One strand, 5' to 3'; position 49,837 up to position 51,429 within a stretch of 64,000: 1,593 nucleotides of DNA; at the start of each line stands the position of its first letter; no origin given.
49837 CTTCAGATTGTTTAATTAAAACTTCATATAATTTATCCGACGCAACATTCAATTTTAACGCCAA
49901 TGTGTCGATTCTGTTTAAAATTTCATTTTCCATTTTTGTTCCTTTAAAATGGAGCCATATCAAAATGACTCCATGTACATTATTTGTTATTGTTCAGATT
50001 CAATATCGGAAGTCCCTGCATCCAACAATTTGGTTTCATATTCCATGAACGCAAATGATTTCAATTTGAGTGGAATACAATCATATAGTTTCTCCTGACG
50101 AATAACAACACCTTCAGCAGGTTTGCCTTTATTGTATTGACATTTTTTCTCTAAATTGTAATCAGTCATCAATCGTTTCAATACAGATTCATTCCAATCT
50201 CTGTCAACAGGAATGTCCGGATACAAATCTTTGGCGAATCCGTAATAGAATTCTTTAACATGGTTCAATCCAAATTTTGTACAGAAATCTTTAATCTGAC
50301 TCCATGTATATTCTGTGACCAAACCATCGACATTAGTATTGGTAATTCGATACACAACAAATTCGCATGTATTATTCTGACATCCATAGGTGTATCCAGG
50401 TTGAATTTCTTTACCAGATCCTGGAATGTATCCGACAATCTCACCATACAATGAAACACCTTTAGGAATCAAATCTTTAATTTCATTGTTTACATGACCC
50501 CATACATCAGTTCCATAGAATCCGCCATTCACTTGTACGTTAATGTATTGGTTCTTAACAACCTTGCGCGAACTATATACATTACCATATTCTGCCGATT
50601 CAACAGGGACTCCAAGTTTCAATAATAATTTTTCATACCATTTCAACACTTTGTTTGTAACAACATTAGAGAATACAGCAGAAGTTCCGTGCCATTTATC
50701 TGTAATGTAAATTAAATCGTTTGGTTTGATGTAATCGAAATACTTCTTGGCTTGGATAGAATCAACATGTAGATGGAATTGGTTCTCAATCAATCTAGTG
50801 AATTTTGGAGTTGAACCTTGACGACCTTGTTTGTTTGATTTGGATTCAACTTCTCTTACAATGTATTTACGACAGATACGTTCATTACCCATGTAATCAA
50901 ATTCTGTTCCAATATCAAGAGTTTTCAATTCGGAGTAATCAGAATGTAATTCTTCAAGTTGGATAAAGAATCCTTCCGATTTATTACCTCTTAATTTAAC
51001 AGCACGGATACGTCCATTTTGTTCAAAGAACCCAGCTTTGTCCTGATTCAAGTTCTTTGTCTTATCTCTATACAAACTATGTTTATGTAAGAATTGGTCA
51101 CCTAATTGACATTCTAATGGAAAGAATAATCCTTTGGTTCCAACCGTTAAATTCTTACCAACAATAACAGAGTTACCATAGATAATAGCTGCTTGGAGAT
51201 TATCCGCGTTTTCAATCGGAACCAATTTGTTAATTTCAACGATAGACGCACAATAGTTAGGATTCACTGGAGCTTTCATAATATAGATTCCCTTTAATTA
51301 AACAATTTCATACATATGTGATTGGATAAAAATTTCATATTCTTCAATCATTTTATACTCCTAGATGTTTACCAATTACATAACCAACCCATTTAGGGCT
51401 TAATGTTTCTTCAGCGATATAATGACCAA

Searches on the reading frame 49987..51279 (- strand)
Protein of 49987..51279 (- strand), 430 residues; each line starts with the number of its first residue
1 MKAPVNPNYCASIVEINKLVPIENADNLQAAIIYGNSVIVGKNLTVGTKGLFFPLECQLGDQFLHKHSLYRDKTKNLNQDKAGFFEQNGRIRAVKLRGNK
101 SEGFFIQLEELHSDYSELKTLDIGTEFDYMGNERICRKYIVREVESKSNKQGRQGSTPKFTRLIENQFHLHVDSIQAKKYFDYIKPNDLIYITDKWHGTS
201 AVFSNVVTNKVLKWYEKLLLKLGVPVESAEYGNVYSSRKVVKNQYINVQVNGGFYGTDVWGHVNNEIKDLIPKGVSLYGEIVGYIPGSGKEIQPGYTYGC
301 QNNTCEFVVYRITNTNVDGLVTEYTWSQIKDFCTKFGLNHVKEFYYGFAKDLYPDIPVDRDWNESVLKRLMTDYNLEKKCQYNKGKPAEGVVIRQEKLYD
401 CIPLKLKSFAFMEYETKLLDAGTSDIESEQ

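Call 35: search_protein_families(library=phrogs, proteins=[window:49987-51279:-], max_evalue=0.00001)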
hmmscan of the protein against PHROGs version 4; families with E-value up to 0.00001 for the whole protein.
window:49987-51279:- (430 aa): 2 families
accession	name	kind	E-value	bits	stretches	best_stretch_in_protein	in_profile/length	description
phrog_968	-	DNA, RNA and nucleotide metabolism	3.1e-60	205.2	1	2-420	2-397/398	RNA ligase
phrog_548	-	DNA, RNA and nucleotide metabolism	1.4e-09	38.6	1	179-413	22-235/341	RNA ligase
